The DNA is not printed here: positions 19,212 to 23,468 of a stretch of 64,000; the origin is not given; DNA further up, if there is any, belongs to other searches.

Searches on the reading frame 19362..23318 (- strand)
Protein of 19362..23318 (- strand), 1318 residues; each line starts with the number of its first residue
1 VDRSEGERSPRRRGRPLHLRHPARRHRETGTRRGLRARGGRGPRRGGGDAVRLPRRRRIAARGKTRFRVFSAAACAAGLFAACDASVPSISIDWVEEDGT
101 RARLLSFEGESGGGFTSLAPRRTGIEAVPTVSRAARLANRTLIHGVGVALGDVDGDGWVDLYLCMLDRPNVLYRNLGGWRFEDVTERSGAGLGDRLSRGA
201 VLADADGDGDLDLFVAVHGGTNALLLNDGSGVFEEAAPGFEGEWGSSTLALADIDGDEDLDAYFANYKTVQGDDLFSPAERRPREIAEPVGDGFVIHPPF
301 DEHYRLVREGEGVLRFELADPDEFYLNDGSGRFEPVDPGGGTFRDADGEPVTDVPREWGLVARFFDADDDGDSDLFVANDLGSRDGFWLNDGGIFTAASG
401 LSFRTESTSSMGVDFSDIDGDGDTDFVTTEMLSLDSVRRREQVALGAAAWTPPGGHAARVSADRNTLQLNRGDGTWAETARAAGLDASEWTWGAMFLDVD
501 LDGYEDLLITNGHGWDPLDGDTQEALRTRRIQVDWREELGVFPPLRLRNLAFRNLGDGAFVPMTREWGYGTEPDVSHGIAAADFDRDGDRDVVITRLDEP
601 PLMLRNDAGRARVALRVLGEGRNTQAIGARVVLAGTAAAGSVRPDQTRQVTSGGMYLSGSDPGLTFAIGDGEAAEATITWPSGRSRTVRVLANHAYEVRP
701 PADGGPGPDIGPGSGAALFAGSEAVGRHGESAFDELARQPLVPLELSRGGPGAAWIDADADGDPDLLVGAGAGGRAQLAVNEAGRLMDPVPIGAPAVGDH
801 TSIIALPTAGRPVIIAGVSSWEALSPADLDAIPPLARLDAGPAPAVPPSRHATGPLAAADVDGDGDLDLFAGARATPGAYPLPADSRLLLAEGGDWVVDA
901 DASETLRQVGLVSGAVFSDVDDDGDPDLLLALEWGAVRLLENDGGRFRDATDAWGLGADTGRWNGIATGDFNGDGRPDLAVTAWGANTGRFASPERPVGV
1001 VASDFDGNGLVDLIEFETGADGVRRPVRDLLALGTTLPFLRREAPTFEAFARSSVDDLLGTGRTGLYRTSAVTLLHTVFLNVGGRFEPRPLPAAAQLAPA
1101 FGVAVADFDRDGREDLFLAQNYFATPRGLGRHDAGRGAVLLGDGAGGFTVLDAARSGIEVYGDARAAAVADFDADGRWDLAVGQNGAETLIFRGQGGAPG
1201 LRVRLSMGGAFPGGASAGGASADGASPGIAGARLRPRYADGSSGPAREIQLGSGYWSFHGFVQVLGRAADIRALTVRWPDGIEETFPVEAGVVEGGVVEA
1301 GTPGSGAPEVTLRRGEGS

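Call 90: search_protein_families(library=pfam, proteins=[window:19362-23318:-], max_evalue=0.00001)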
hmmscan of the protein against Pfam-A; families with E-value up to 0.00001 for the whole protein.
window:19362-23318:- (1318 aa): 3 families
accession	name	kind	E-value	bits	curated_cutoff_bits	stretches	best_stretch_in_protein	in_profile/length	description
PF13517.12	FG-GAP_3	-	9.9e-69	228.3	26.9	5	152-215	1-61/61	FG-GAP-like repeat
PF01839.29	FG-GAP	-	8.7e-24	83.4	22.1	1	963-986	2-25/37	FG-GAP repeat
PF07593.17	UnbV_ASPIC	-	1e-16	61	23.4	1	626-691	1-61/68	ASPIC and UnbV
